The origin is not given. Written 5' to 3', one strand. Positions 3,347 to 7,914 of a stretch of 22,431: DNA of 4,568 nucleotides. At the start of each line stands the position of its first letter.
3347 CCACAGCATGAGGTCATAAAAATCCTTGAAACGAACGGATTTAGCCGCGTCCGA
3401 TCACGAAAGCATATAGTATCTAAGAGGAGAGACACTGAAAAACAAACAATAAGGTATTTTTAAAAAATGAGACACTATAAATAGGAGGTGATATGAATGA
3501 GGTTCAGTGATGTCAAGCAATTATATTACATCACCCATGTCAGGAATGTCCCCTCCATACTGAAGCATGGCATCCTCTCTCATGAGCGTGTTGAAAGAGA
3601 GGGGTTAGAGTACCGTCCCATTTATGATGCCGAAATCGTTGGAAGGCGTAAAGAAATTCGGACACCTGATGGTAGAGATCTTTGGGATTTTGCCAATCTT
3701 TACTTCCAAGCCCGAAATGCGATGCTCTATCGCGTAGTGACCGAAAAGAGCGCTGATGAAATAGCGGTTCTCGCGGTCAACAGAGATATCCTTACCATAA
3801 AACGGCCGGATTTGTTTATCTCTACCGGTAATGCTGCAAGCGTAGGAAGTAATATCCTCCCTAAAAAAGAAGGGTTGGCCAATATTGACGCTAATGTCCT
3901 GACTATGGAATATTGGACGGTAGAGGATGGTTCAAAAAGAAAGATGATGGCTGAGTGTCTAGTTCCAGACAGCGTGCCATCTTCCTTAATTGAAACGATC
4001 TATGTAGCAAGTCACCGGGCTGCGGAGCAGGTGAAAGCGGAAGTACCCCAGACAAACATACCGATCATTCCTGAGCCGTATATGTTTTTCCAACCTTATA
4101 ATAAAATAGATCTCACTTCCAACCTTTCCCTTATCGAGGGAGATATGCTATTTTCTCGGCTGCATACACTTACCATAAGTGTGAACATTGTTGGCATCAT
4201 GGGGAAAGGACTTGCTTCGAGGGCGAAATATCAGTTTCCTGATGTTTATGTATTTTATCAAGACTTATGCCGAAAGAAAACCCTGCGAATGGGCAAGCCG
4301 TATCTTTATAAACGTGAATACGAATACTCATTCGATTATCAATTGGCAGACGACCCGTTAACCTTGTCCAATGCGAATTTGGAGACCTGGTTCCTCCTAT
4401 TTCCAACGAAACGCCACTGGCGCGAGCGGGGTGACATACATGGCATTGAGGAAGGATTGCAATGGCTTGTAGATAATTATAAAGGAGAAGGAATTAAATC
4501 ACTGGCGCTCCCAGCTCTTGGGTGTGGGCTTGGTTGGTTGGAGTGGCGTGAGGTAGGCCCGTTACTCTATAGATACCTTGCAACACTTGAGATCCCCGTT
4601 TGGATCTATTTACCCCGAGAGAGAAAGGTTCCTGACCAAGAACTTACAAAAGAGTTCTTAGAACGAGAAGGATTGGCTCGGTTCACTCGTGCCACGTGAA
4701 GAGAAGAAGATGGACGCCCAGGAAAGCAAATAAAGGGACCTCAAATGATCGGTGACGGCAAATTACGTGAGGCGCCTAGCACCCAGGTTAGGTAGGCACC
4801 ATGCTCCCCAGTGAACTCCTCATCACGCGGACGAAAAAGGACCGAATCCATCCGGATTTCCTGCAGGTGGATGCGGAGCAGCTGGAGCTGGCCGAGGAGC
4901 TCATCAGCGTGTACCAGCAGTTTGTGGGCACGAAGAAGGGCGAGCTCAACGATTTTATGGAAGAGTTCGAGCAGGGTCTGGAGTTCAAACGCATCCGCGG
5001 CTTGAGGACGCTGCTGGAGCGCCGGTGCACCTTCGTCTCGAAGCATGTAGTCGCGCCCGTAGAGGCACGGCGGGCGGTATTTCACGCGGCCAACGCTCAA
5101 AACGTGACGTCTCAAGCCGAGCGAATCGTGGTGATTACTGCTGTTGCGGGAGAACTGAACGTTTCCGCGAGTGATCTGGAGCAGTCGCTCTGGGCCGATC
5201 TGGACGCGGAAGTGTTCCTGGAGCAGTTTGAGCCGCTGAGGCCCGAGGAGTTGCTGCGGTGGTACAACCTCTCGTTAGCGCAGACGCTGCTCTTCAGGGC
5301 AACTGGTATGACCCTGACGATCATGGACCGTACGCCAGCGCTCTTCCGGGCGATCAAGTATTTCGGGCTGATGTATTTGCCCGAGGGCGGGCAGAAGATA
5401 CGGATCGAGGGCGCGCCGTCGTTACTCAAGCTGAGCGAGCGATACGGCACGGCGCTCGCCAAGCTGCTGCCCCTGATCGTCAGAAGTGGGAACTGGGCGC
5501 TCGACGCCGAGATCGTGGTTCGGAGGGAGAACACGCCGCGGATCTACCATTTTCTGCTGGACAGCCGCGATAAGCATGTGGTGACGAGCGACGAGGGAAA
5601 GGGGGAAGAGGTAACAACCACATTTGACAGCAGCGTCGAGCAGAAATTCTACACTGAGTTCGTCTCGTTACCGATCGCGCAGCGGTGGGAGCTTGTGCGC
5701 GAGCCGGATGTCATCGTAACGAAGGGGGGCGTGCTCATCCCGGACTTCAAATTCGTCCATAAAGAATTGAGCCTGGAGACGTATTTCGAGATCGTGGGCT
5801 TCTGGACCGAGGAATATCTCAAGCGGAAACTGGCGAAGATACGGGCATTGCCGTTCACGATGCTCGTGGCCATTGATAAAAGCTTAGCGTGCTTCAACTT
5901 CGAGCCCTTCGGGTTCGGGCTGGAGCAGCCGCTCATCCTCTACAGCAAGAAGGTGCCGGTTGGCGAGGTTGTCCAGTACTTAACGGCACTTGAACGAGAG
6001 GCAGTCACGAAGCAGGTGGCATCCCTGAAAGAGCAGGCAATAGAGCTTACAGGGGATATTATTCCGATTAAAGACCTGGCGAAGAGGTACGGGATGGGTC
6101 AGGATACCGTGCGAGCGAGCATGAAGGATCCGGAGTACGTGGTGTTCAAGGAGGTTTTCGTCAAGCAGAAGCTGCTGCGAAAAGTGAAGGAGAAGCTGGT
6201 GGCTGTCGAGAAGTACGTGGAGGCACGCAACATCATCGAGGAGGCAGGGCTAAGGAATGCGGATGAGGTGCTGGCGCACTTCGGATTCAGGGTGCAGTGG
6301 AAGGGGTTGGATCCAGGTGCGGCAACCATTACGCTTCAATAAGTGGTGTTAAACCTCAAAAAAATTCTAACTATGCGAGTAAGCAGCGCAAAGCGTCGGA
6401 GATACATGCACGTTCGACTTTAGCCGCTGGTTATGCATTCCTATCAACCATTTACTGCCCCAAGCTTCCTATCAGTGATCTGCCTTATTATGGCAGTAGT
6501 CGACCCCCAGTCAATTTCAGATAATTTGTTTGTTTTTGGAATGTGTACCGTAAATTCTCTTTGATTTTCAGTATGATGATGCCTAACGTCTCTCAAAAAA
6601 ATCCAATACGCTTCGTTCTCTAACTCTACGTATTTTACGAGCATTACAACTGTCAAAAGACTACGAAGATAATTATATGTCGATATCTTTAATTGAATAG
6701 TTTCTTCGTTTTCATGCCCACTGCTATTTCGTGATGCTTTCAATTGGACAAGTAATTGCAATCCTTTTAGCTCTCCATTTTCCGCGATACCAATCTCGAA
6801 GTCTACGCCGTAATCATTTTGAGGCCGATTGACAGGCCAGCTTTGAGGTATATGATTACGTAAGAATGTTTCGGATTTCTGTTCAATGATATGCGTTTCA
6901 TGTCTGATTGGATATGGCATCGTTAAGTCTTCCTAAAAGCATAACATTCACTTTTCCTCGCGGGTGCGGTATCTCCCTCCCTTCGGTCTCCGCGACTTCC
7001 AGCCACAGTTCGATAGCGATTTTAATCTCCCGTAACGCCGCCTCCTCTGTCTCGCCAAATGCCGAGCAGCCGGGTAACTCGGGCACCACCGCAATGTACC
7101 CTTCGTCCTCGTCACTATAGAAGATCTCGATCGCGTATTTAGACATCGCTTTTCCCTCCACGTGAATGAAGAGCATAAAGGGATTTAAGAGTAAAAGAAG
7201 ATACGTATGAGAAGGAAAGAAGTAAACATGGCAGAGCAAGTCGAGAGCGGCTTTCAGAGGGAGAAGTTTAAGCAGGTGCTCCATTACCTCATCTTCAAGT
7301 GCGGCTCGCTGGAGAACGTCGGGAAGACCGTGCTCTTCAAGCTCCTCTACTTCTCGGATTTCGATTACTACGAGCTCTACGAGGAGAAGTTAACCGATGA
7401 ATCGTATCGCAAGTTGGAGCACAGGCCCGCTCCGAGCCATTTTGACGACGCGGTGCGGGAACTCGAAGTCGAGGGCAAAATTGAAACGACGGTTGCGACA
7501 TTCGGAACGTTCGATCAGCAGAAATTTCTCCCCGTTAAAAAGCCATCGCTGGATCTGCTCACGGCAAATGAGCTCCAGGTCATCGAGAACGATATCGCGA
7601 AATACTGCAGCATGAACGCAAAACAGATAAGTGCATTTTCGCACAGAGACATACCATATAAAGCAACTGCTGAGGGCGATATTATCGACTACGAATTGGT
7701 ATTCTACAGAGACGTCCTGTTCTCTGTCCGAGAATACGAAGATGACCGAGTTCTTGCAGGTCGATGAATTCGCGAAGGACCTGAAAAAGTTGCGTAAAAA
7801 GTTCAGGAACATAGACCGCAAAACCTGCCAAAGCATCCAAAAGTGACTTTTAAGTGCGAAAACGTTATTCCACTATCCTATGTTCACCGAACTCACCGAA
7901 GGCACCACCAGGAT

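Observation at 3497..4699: DarT toxin and DarG-type macrodomain antitoxin fused in one polypeptide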

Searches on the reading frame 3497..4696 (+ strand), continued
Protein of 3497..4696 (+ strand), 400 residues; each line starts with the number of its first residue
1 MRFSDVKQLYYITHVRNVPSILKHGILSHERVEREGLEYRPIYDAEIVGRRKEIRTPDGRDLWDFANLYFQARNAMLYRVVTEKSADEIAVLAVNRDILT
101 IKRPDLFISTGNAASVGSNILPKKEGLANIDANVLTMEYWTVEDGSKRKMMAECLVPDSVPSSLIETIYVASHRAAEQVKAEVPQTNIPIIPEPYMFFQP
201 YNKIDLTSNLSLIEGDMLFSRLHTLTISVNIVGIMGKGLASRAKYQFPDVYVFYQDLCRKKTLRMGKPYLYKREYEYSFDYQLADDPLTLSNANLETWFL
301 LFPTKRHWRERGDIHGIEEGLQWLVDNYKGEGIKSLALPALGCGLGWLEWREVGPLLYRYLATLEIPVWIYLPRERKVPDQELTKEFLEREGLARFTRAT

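Call 55: search_dna_similar(query=window:3497-4696:+, collection=plasmids, mode=protein, max_rows=15)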
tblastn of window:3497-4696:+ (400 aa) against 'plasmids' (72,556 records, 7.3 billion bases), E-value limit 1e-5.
Records with a match: 117; places in all: 118; records where one place covers at least 80% of the query: 25.
Best place of each record, by identity: <60% 117.
By first word of the organism name: Bacillus 34; Zymomonas 16; Rhizobium 7; Moraxella 6; Agrobacterium 5; Synechocystis 4; Sulfitobacter 3; Cytobacillus 3; Streptomyces 2; Klebsiella 2; and 31 more.
By predicted mobility (MOB-suite, as given by PLSDB): non-mobilizable 80; conjugative 20; mobilizable 17.
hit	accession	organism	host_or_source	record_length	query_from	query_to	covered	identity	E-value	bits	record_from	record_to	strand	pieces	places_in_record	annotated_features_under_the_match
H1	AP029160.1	Pigmentibacter ruber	Homo sapiens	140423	7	393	97%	27.8%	7e-31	132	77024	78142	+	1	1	darT: toxin-antitoxin system toxin DarT | macro domain-containing protein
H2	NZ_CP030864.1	Streptomyces globosus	cell culture,environment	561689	7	373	92%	29.1%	7e-32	135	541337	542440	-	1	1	DUF4433 domain-containing protein | macro domain-containing protein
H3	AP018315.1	Sphaerospermopsis kisseleviana NIES-73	-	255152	9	381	91%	29.1%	7e-19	153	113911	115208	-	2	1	hypothetical protein (x2)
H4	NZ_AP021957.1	Klebsiella quasipneumoniae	-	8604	3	391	93%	28.5%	1e-34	173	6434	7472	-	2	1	DUF4433 domain-containing protein | macro domain-containing protein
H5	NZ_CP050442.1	Tolypothrix sp. PCC 7910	cell culture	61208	9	373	88%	29.6%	7e-28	151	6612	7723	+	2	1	DUF4433 domain-containing protein | macro domain-containing protein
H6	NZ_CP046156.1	Leptolyngbya sp. BL0902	cell culture,open pond on an algae farm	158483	9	369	90%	28.8%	4e-30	130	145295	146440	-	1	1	DUF4433 domain-containing protein | macro domain-containing protein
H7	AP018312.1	Aulosira laxa NIES-50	-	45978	9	373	88%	29.4%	6e-28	151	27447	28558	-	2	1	hypothetical protein (x2)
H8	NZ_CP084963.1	Sulfitobacter pontiacus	cell culture,Seawater from the North ...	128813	9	376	89%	28.5%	2e-24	139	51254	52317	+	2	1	DUF4433 domain-containing protein | macro domain-containing protein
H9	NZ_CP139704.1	Sulfitobacter pontiacus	Bacterial Culture,hydrothermal vent ...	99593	9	376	89%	28.5%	2e-24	139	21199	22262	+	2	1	DUF4433 domain-containing protein | macro domain-containing protein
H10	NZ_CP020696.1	Sulfitobacter sp. D7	calanoid copepod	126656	9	376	89%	28.5%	3e-24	139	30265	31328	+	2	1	DUF4433 domain-containing protein | macro domain-containing protein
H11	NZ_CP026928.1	Agrobacterium tumefaciens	Medicago sativa,from a crown gall tumor ...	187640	7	373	92%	27.4%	1e-13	141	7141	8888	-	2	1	DUF4433 domain-containing protein | macro domain-containing protein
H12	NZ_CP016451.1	Sinorhizobium sp. RAC02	Microbial isolate,Algal phycosphere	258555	9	392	96%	26.1%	2e-16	151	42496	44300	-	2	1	DarT ssDNA thymidine ADP-ribosyltransferase family protein | macro domain-containing protein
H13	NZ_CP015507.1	Cytobacillus oceanisediminis 2691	seawater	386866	7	372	86%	29.1%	1e-25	143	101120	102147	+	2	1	DarT ssDNA thymidine ADP-ribosyltransferase family protein | macro domain-containing protein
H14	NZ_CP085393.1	Cytobacillus oceanisediminis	single cell,soil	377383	7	372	86%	29.1%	1e-25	143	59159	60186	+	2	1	DarT ssDNA thymidine ADP-ribosyltransferase family protein | macro domain-containing protein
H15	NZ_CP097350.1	Cytobacillus pseudoceanisediminis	cell culture,hot underground spring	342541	7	372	86%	29.1%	1e-25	143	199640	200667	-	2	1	DarT ssDNA thymidine ADP-ribosyltransferase family protein | macro domain-containing protein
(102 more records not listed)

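Call 56: search_dna_similar(query=window:3497-4696:+, collection=phages, mode=protein, max_rows=15)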
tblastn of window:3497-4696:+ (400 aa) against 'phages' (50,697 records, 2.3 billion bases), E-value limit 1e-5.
Records with a match: 230; places in all: 231; records where one place covers at least 80% of the query: 2.
Best place of each record, by identity: <60% 230.
By first word of the organism name: Pseudomonas 69; Erwinia 47; Escherichia 43; Salmonella 23; Serratia 11; Streptomyces 7; Klebsiella 5; Shigella 3; Vibrio 3; Rhodococcus 3; and 12 more.
By host as written in the record: - 30; Erwinia amylovora 27; Pseudomonas aeruginosa 27; Escherichia coli 26; Erwinia amylovora ATCC 29780 14; Pseudomonas aeruginosa PAO1 8; Streptomyces lividans JI 1326 4; Pseudomonas fluorescens SBW25 4; and 58 more.
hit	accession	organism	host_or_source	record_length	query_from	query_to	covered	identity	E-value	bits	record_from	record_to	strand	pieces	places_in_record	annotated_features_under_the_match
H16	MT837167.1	Bacteriophage sp.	human fecal samples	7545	7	382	94%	30.0%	1e-33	139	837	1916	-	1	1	record has no annotation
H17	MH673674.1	Thermus phage phiMa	Thermus thermophilus HB8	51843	9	379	86%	30.5%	2e-18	150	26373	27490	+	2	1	hypothetical protein | ADP-ribose 1-phosphate phophatase related protein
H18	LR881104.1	Klebsiella phage vB_KvM-Eowyn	-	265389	210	372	41%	37.4%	1e-19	97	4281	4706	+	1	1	Appr-1-p processing enzyme family protein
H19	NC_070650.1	Klebsiella phage vB_KvM-Eowyn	-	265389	210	372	41%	37.4%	1e-19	97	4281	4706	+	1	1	Appr-1-p processing enzyme family protein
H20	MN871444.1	Serratia phage KpGz_1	Klebsiella pneumoniae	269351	210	372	41%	36.8%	5e-20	98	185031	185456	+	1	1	record has no annotation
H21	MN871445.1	Serratia phage KpHz_2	Klebsiella pneumoniae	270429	223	372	38%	40.0%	4e-19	96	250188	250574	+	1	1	record has no annotation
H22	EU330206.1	Escherichia phage phiEco32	Escherichia coli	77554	214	382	42%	34.9%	3e-20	99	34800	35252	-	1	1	Appr-1-p processing enzyme family | RNA polymerase ECF sigma factor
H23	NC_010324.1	Escherichia phage phiEco32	Escherichia coli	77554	214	382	42%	34.9%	3e-20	99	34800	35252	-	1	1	Appr-1-p processing enzyme family | RNA polymerase sigma factor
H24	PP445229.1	Escherichia phage EC.W2-6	Escherichia coli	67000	222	382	40%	36.6%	7e-21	100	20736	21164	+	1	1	hypothetical protein (x2)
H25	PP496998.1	Escherichia phage EC.W14-3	Escherichia coli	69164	222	382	40%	36.6%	7e-21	100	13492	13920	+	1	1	hypothetical protein (x2)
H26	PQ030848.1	Escherichia phage EC.W8-1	Escherichia coli ATCC 25922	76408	222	382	40%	36.6%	7e-21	100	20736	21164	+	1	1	hypothetical protein (x2)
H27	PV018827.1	Escherichia phage KM01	Escherichia coli K-12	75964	222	382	40%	36.0%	3e-20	99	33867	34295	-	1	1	hypothetical protein | chromosome segregation protein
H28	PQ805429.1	Escherichia phage EK5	Escherichia coli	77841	222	382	40%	36.0%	3e-20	99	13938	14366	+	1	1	Appr-1-p processing enzyme family protein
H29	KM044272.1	Escherichia phage vB_EcoP_SU10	Escherichia coli ECOR10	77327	222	382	40%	36.0%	3e-20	99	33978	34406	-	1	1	Appr-1-p processing enzyme family protein | RNA polymerase ECF sigma factor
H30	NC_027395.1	Escherichia phage vB_EcoP_SU10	Escherichia coli ECOR10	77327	222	382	40%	36.0%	3e-20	99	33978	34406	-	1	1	Appr-1-p processing enzyme family protein | RNA polymerase sigma factor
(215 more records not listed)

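Call 57: search_protein_representatives(protein=window:3497-4696:+)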
Query: 400 residues. Proteins with E-value up to 0.001 (for the whole library): 7315; up to 1e-10: 3231; up to 1e-30: 106. The best 150 are listed.
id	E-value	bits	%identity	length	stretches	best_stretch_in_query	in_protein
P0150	2.9e-140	484.3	60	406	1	6-388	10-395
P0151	2.8e-122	425.0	54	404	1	5-388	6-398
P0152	1.9e-120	419.0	60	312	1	76-388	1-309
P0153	7.3e-110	384.2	50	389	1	7-388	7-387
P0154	3.6e-108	378.6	49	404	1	4-391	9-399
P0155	1.3e-106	373.5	50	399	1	4-389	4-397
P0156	5.1e-103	361.6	49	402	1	7-389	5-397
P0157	1.5e-101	356.8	48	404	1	4-389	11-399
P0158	2.4e-97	342.9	47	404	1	4-397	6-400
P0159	1.8e-95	336.7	45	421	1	6-379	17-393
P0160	5.9e-95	335.1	46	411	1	8-383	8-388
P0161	9.1e-92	324.6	45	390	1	6-383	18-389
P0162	9.5e-90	317.9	54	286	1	4-276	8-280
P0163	5.1e-88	312.2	53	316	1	1-287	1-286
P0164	1.2e-87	311.0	61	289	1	149-368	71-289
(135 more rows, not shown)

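Call 69: search_protein_families(library=pfam, proteins=[L069:677-1291:+, L024:730-1335:+, L032:7426-8001:+, L078:1841-2455:+, L070:3085-3729:+, L037:5961-6599:+, L029:7236-7871:+, L050:7198-7827:+, L086:7196-7891:+, L060:102-689:+], max_evalue=0.001)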
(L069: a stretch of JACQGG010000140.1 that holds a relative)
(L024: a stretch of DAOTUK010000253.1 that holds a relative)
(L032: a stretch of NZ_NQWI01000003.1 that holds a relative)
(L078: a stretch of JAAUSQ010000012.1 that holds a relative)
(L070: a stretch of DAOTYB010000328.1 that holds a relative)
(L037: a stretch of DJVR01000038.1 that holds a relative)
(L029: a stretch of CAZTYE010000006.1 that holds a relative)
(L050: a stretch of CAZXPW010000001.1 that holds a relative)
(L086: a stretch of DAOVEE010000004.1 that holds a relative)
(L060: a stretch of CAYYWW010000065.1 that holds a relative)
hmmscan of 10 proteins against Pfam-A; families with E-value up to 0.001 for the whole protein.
L069:677-1291:+ (205 aa): 1 family
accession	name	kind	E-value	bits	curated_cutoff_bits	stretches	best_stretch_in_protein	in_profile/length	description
PF14487.12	DarT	-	2.5e-31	109.4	22.5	1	20-193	1-187/201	ssDNA thymidine ADP-ribosyltransferase, DarT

L024:730-1335:+ (202 aa): 0 families

L032:7426-8001:+ (192 aa): 1 family
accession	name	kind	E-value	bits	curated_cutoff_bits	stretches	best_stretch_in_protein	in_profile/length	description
PF05685.18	Uma2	-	3.4e-32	111.7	27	1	12-180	2-169/172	Putative restriction endonuclease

L078:1841-2455:+ (205 aa): 0 families

L070:3085-3729:+ (215 aa): 2 families
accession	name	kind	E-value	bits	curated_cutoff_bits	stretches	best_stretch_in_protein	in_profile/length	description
PF01965.30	DJ-1_PfpI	-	5.5e-46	156.8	26.6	1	26-206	1-163/165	DJ-1/PfpI family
PF00117.34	GATase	-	0.00015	22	22.8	1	91-150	29-88/190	Glutamine amidotransferase class-I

L037:5961-6599:+ (213 aa): 0 families

L029:7236-7871:+ (212 aa): 1 family
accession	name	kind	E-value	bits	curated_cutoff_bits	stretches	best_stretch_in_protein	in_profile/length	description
PF04536.20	TPM_phosphatase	-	2.3e-07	31.3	22.1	1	122-189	54-124/125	TPM domain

L050:7198-7827:+ (210 aa): 4 families
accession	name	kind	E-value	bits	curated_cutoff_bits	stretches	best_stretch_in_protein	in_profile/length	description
PF14279.12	HNH_5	-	1.1e-18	67.3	27.5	1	117-171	1-55/56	HNH endonuclease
PF01844.29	HNH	-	2.8e-15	56.6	21.4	1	117-160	1-45/47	HNH endonuclease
PF13395.12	HNH_4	-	6.8e-07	29.6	22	1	117-164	1-53/54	HNH endonuclease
PF22034.2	B129_C2H2-zf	-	8.5e-05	23.2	27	1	117-134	1-18/22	Uncharacterized protein B-129, C2H2 zinc finger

L086:7196-7891:+ (232 aa): 1 family
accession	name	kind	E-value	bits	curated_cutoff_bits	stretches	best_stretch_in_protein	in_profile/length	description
PF14487.12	DarT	-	4.7e-05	23.6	22.5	1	11-68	1-66/201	ssDNA thymidine ADP-ribosyltransferase, DarT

L060:102-689:+ (196 aa): 1 family
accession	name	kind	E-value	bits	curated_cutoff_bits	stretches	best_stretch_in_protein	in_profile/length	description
PF04055.27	Radical_SAM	-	1.4e-05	25.8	29.5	1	16-101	60-146/166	Radical SAM superfamily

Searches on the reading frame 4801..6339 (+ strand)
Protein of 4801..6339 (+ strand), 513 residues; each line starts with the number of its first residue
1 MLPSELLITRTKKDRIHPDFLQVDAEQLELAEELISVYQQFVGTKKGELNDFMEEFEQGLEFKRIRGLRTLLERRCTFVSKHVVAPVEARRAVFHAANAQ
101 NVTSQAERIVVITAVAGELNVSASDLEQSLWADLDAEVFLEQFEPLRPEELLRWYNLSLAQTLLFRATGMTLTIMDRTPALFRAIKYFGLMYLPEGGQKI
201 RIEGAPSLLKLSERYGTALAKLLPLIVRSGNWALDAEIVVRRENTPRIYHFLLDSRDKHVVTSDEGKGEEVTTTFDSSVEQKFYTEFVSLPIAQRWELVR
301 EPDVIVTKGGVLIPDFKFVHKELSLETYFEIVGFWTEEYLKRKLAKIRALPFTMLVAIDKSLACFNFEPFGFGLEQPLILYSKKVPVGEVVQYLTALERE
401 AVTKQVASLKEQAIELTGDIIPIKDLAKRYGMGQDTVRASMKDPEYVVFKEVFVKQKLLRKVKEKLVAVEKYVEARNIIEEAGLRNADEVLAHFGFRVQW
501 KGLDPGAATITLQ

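Call 9: search_protein_families(library=pfam, proteins=[window:4801-6339:+], max_evalue=0.01)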
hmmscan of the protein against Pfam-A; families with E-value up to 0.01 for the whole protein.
window:4801-6339:+ (513 aa): 1 family
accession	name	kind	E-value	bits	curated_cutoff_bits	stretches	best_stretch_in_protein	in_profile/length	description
PF05626.16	DUF790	-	4.8e-113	378.3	28.8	1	1-394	1-387/387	Protein of unknown function (DUF790)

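Call 45: search_protein_families(library=ncbifam, proteins=[window:4801-6339:+], max_evalue=1)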
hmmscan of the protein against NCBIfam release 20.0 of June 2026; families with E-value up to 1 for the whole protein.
window:4801-6339:+ (513 aa): 2 families
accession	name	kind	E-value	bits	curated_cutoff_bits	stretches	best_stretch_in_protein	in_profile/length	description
NF053695.1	EndNBax1SULTO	equivalog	1.3e-94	317.6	500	1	1-503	1-471/478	endonuclease Bax1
NF053694.1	EndNBax1ARCFU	equivalog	7e-82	275.1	500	1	1-359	1-339/342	endonuclease Bax1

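Call 61: find_related_loci(query=window:4801-6339:+, collection=metagenome_contigs, flank=6000)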
Query window:4801-6339:+ (513 aa) in metagenome_contigs; peptide patterns used: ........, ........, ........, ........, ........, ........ (x = any residue, [..] = any of these).
225 stretches matched a pattern; 30 encode a relative of the query (tblastn E <= 1e-3); 30 distinct loci.
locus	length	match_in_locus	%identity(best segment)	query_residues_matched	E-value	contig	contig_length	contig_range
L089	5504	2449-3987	90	1-513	0e+0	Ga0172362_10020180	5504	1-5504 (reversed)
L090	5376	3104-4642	86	1-513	0e+0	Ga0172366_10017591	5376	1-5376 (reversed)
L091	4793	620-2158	86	1-513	0e+0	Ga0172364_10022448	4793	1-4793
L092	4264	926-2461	86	1-512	0e+0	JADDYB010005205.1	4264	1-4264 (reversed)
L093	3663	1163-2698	71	1-512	0e+0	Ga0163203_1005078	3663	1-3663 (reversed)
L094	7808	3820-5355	70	1-512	0e+0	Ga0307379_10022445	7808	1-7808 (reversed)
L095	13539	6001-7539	69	1-513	0e+0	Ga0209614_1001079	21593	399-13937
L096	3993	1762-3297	66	1-513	0e+0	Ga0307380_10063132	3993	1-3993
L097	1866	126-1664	67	1-513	0e+0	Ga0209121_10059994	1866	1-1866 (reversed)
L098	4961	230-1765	67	1-512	0e+0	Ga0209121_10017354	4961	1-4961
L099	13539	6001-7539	70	1-513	0e+0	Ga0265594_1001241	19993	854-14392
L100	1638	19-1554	67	1-513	0e+0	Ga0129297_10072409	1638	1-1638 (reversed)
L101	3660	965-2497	67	1-512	0e+0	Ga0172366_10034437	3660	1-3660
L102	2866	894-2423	66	1-513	0e+0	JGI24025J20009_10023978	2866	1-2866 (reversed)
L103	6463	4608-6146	66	1-513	0e+0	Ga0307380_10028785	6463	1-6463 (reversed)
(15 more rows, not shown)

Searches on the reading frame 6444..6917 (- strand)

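Call 9: search_protein_families(library=pfam, proteins=[window:6444-6917:-], max_evalue=0.01)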
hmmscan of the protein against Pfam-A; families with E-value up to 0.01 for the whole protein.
window:6444-6917:- (157 aa): 2 families
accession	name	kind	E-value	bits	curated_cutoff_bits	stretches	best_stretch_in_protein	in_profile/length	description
PF14280.11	DUF4365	-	4.1e-19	69.5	24.3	1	12-134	1-129/139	Domain of unknown function (DUF4365)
PF19778.5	RE_endonuc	-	0.0013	18.9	23.4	1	13-93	24-99/108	Endonuclease domain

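Call 45: search_protein_families(library=ncbifam, proteins=[window:6444-6917:-], max_evalue=1)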
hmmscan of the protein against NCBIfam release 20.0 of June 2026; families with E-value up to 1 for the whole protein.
window:6444-6917:- (157 aa): 0 families

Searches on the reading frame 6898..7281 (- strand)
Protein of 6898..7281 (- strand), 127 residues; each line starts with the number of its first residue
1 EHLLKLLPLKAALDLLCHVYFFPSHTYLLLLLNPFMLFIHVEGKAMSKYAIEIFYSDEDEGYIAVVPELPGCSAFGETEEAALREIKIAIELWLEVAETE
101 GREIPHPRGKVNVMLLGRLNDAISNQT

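Call 9: search_protein_families(library=pfam, proteins=[window:6898-7281:-], max_evalue=0.01)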
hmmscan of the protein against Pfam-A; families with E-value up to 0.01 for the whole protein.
window:6898-7281:- (127 aa): 2 families
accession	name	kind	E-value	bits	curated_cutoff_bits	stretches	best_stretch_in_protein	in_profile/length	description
PF15919.11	HicB_lk_antitox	-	2e-09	38.1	27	1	49-108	1-59/123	HicB_like antitoxin of bacterial toxin-antitoxin system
PF21748.3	UPF0150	-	1.1e-08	35.3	27.3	1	45-105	6-64/64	UPF0150-like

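Call 45: search_protein_families(library=ncbifam, proteins=[window:6898-7281:-], max_evalue=1)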
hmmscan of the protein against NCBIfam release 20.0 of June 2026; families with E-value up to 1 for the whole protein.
window:6898-7281:- (127 aa): 1 family
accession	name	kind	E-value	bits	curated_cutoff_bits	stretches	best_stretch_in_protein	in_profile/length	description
NF008218.0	PRK10985.1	equivalog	0.17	11.2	267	1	35-74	62-101/326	hydrolase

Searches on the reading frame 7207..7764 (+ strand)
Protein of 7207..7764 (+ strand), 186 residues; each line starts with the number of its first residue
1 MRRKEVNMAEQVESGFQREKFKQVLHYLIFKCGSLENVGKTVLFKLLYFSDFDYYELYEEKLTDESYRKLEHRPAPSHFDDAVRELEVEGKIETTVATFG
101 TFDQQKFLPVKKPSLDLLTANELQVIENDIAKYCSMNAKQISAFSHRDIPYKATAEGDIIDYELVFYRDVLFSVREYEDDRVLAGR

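Call 9: search_protein_families(library=pfam, proteins=[window:7207-7764:+], max_evalue=0.01)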
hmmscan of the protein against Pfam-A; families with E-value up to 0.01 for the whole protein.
window:7207-7764:+ (186 aa): 1 family
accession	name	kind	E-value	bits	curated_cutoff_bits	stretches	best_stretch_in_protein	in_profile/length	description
PF13274.11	SocA_Panacea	-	9.7e-14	52.7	25.7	1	43-151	1-112/113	Antitoxin SocA-like, Panacea domain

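Call 45: search_protein_families(library=ncbifam, proteins=[window:7207-7764:+], max_evalue=1)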
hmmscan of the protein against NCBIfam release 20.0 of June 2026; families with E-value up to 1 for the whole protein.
window:7207-7764:+ (186 aa): 1 family
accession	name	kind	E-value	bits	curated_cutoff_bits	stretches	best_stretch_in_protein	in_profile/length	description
NF001539.0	PRK00364.3-5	equivalog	0.045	13.9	122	1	89-143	33-87/91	co-chaperone GroES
